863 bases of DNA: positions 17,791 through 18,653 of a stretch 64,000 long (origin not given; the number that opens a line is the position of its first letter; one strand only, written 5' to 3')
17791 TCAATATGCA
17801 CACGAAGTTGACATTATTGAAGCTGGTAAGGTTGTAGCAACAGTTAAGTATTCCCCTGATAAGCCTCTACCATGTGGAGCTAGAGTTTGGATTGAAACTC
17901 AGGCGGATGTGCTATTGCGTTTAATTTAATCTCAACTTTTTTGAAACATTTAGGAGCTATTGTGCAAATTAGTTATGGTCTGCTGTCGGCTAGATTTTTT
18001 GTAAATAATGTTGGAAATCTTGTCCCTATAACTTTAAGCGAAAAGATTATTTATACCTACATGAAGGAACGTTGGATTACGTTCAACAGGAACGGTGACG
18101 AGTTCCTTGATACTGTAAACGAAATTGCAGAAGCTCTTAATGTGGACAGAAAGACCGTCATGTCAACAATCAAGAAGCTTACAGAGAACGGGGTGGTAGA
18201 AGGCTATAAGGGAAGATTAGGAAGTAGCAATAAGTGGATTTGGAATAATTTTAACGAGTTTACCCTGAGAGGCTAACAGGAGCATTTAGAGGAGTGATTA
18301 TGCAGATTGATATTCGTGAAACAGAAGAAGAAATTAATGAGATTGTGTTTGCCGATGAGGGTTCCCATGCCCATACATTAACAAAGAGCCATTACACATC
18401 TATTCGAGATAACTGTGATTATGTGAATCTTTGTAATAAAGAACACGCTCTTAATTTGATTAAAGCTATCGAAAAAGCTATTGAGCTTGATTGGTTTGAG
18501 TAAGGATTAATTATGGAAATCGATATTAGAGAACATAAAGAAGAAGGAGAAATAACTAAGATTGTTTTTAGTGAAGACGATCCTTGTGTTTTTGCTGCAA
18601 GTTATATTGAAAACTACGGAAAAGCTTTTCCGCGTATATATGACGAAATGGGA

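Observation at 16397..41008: Conserved ~26-nt motif (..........-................) repeated 6-7 times in front of plus-strand genes: candidate phage-specific promoter or regulator site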

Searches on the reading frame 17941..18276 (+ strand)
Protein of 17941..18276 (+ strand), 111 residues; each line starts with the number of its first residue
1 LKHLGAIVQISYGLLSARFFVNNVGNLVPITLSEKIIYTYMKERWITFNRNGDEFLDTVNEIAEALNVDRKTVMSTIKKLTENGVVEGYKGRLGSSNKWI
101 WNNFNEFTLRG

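Call 47: search_protein_families(library=pfam, proteins=[window:17941-18276:+], max_evalue=0.05)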
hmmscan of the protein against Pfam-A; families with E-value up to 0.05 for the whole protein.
window:17941-18276:+ (111 aa): 26 families (the best 25 are shown)
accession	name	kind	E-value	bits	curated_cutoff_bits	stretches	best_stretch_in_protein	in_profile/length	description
PF13730.12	HTH_36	-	4.3e-06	26.9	25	1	30-84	3-53/55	Helix-turn-helix domain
PF08279.18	HTH_11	-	4.6e-06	26.9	25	1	58-92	17-52/55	HTH domain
PF22182.2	DUF6945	-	6.5e-06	26.6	28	1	15-86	2-74/83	Domain of unknown function (DUF6945)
PF13412.12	HTH_24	-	1.5e-05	24.9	21.9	1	58-87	19-48/48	Winged helix-turn-helix DNA-binding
PF12802.13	MarR_2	-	1.9e-05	25.2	27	1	50-87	16-51/61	MarR family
PF01978.25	TrmB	-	4.8e-05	23.6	25.6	1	58-92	24-58/68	Sugar-specific transcriptional regulator TrmB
PF00392.27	GntR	-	0.00015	21.8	27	1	58-89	26-57/64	Bacterial regulatory proteins, gntR family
PF12840.13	HTH_20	-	0.00022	21.6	27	1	58-87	20-49/51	Helix-turn-helix domain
PF01325.25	Fe_dep_repress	-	0.00027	21.5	26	1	59-87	25-53/60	Iron dependent repressor, N-terminal DNA binding domain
PF13545.12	HTH_Crp_2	-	0.00053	20.3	27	1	58-92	24-57/70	Crp-like helix-turn-helix domain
PF13551.12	HTH_29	-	0.00065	20.2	28.1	1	57-90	13-46/64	Winged helix-turn helix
PF21984.2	DnaD_N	-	0.0008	20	27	1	47-87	27-66/101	DnaD N-terminal domain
PF02082.26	Rrf2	-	0.00096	19.8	30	1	58-94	25-61/132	Iron-dependent Transcriptional regulator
PF01047.28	MarR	-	0.0022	18.3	24.6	1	58-87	19-48/59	MarR family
PF13384.12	HTH_23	-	0.0024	18.1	24.6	1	57-85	18-46/50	Homeodomain-like domain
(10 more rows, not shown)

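Call 49: search_dna_similar(query=window:17962-18273:+, collection=phages, mode=protein, max_evalue=0.001, max_rows=30)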
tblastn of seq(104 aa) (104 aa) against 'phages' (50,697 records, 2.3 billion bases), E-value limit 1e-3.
Records with a match: 143; places in all: 143; records where one place covers at least 80% of the query: 6.
Best place of each record, by identity: <60% 143.
By first word of the organism name: Rheinheimera 109; Klebsiella 15; Cronobacter 7; Escherichia 3; Salmonella 2; Pseudomonas 2; Enterobacter 2; Proteus 2; Pseudaeromonas 1.
By host as written in the record: Rheinheimera sp. BAL341 109; Klebsiella pneumoniae 8; Cronobacter sakazakii 7; Pseudomonas putida PpG1 2; Escherichia coli K-12 subsr. MG1655 2; - 2; Proteus mirabilis 2; Klebsiella pneumoniae M-9 2; and 9 more.
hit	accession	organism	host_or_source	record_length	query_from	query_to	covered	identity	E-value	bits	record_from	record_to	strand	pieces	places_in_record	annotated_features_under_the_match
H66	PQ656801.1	Cronobacter phage Csp-D17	Cronobacter sakazakii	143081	3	93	88%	31.9%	1e-4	44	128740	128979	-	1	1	record has no annotation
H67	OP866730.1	Cronobacter phage EspYZU15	Cronobacter sakazakii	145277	3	93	88%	31.9%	1e-4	44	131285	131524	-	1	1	hypothetical protein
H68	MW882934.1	Cronobacter phage EspYZU08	Cronobacter sakazakii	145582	3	93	88%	31.9%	1e-4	44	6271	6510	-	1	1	none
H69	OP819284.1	Cronobacter phage EspYZU12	Cronobacter sakazakii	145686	3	93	88%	31.9%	1e-4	44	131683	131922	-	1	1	hypothetical protein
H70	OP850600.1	Cronobacter phage EspYZU14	Cronobacter sakazakii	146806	3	93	88%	31.9%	1e-4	44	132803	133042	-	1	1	hypothetical protein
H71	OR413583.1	Salmonella phage SPLA5a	Salmonella enterica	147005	3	93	88%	31.9%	1e-4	44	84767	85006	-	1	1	replication initiation protein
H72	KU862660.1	Pseudomonas phage phiPMW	Pseudomonas putida PpG1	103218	2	84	80%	33.7%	6e-4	43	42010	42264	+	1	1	hypothetical protein | promoter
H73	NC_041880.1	Pseudomonas phage phiPMW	Pseudomonas putida PpG1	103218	2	84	80%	33.7%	6e-4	43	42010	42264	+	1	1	replication initiation protein | promoter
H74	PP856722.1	Salmonella phage vB_SEnST11_KE23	Salmonella enterica subsp. enterica ...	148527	4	80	74%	35.1%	2e-5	47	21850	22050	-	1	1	replication initiation protein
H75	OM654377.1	Pseudaeromonas phage vB_PpeM_ KLEP7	Pseudaeromonas pectinilytica strain ...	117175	24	97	71%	36.5%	4e-5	46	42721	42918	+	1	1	transcriptional regulator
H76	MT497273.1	Rheinheimera phage vB_RspM_barba_12-9G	Rheinheimera sp. BAL341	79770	18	99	79%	30.6%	2e-4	44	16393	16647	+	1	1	putative replication protein O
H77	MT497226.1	Rheinheimera phage vB_RspM_barba_10-8B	Rheinheimera sp. BAL341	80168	18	99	79%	30.6%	2e-4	44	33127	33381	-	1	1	putative replication protein O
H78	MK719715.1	Rheinheimera phage vB_RspM_Barba9A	Rheinheimera sp. BAL341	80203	18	99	79%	30.6%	2e-4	44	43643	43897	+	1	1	hypothetical protein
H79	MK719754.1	Rheinheimera phage vB_RspM_Barba35A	Rheinheimera sp. BAL341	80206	18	99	79%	30.6%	2e-4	44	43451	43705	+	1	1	hypothetical protein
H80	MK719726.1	Rheinheimera phage vB_RspM_Barba16S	Rheinheimera sp. BAL341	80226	18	99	79%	30.6%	2e-4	44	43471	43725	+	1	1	hypothetical protein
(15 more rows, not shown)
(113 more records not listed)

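Call 50: search_protein_families(library=phrogs, proteins=[window:17962-18273:+], max_evalue=0.001)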
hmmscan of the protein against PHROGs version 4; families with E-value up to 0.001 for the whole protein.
seq(104 aa): 3 families
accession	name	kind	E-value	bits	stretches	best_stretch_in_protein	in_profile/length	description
phrog_8102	-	DNA, RNA and nucleotide metabolism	2e-11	44.6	1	13-82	22-91/337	replication initiation protein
phrog_428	-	DNA, RNA and nucleotide metabolism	1.6e-07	31.9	1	11-95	89-173/455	replication initiation protein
phrog_270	-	DNA, RNA and nucleotide metabolism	3.1e-05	24.5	1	27-97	49-113/383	replication initiation protein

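Call 51: get_annotated_region(hit=H73, flank=4000)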
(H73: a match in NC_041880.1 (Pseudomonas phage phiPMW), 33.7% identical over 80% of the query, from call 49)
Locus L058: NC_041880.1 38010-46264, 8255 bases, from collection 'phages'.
description: Pseudomonas phage phiPMW, complete genome.
organism: Pseudomonas phage phiPMW (NCBI taxid 1815582)
taxonomy: Viruses; Duplodnaviria; Heunggongvirae; Uroviricota; Caudoviricetes; Plaisancevirus; Plaisancevirus PMW
host: Pseudomonas putida PpG1; source: -; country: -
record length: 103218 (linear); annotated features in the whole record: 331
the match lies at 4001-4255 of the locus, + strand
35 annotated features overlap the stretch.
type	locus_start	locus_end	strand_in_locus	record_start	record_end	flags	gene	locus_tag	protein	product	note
CDS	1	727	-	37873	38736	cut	-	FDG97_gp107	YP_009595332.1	ribose-phosphate pyrophosphokinase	PMW_gp107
regulatory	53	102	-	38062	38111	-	-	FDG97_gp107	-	promoter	putative Sigma70 promoter element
CDS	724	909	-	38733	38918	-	-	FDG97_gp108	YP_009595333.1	hypothetical protein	PMW_gp108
regulatory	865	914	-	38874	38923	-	-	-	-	promoter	putative Sigma70 promoter element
CDS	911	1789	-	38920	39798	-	-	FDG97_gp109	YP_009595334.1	polynucleotide kinase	PMW_gp109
CDS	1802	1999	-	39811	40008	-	-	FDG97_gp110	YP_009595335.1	hypothetical protein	PMW_gp110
CDS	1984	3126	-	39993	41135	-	-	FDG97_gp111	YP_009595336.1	RNA ligase and tail fiber protein attachment catalyst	PMW_gp111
CDS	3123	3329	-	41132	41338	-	-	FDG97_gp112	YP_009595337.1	hypothetical protein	PMW_gp112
CDS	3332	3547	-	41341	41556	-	-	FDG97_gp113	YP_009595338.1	hypothetical protein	PMW_gp113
CDS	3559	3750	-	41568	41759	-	-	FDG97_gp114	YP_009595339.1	hypothetical protein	PMW_gp114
regulatory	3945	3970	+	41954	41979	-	-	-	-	promoter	putative phage specific promoter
regulatory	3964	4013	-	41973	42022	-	-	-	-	promoter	putative Sigma70 promoter element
CDS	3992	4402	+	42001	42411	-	-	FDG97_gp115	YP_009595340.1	replication initiation protein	PMW_gp115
CDS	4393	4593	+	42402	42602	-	-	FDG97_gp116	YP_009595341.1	hypothetical protein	PMW_gp116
regulatory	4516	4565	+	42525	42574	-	-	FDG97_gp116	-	promoter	putative Sigma70 promoter element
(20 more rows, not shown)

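Call 60: find_homologous_proteins(query=window:17962-18273:+, max_evalue=0.001)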
Query seq(104 aa) (104 aa): 1 proteins with E <= 0.001 among 2 candidates.
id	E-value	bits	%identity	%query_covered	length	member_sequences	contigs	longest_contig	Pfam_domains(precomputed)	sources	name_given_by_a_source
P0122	2.6e-39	151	100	68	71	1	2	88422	PF13412.13,PF08279.19,PF01978.26,PF12802.14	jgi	jgi:DNA-binding Lrp family transcriptional regulator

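Call 87: predict_structure(protein=window:17962-18276:+)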
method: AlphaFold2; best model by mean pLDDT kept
length: 104 residues; sequences in the alignment: 1
mean_pLDDT: 64.8   pTM: 0.58
mean pLDDT of the five models: 64.8, 60.6, 60.5, 60.0, 58.3
residues with pLDDT >= 90: 2; 70-90: 53; 50-70: 20; < 50: 29
segments of 3 or more residues with pLDDT < 50: 1-8, 83-86, 88-104
pLDDT, mean of each block of 10 residues (from residue 1): 38 71 82 70 67 88 85 75 46 39 32
secondary structure, 60 per line:
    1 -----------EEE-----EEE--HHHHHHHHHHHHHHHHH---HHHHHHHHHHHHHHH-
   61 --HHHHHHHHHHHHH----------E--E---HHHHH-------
elements in order: E12-14 E20-22 H25-41 H45-59 H63-75 H93-97

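Call 90: fold_search(model_id=the predicted structure, library=pdb)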
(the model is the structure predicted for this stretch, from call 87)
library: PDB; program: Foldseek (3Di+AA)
matches with E <= 10: 649; with E <= 0.001: 0
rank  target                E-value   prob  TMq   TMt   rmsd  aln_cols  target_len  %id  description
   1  1i1g_A                1.2e-01  0.99  0.44  0.33   5.2        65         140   26  CRYSTAL STRUCTURE OF THE LRP-LIKE TRANSCRIPTIONAL REGULATOR FROM THE ARCHAEON PYROCOCCUS FURIOSUS (released 2002-02-06)
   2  2cg4_A                2.1e-01  0.98  0.45  0.32   5.4        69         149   17  Structure of E.coli AsnC (released 2006-04-04)
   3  8q90_A                3.4e-01  0.72  0.35  0.26   4.8        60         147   22  Halophilic Lrp transcription factor (released 2024-01-31)
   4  2w29_A                3.6e-01  0.94  0.43  0.31   4.8        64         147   19  Gly102Thr mutant of Rv3291c (released 2009-11-17)
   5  2ivm_A                3.9e-01  0.94  0.43  0.31   4.8        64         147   19  Crystal structure of a transcriptional regulator (released 2007-10-09)
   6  7dns_B                4.4e-01  0.44  0.36  0.41   8.9        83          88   18  Crystal structure of domain-swapped dimer of H5_Fold-0 Elsa; de novo designed protein with an asymmetric all-alpha top (released 2021-07-28)
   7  7fby                  4.6e-01  0.92  0.45  0.31   4.9        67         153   18  Crystal Structure of PH0140 from Pyrococcus horikosii OT3 (released 2022-07-20)
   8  2pfb_B                4.6e-01  0.69  0.33  0.28   3.5        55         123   25  Structure of oxidized OhrR from Xanthamonas campestris (released 2007-12-11)
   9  4hx8_A                4.9e-01  0.41  0.35  0.29   9.9        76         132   24  Structure of metal-free MNTR mutant E11K (released 2012-11-21)
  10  3fzv_C                4.9e-01  0.41  0.37  0.15  13.4        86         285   14  Crystal structure of PA01 protein, putative LysR family transcriptional regulator from Pseudomonas aeruginosa (released 2009-03-10)
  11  4ro3_B                5.3e-01  0.60  0.45  0.42   4.6        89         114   24  1.8 Angstrom Crystal Structure of the N-terminal Domain of Protein with Unknown Function from Vibrio cholerae. (released 2014-12-03)
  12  8rdu_R                5.3e-01  0.30  0.39  0.10  17.4        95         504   20  Conformational Landscape of the Type V-K CRISPR-associated TransposonIntegration Assembly CAST V-K composite map (released 2024-06-19)
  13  2cyy                  5.6e-01  0.89  0.45  0.32   4.6        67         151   19  Crystal structure of PH1519 from Pyrococcus horikosii OT3 (released 2006-09-19)
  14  7dns_A                5.6e-01  0.33  0.33  0.38   9.4        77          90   19  Crystal structure of domain-swapped dimer of H5_Fold-0 Elsa; de novo designed protein with an asymmetric all-alpha top (released 2021-07-28)
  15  7svw_B                5.6e-01  0.33  0.40  0.11  17.4       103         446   21  Strand-transfer complex of TnsB from ShCAST (released 2022-08-10)
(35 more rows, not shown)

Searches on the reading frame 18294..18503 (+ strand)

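Call 47: search_protein_families(library=pfam, proteins=[window:18294-18503:+], max_evalue=0.05)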
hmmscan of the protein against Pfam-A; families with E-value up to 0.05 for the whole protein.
window:18294-18503:+ (69 aa): 1 family
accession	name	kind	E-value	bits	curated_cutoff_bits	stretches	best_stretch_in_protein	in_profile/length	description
PF15763.10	DUF4692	-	0.04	14.8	27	1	15-56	109-149/167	Regulator of human erythroid cell expansion (RHEX)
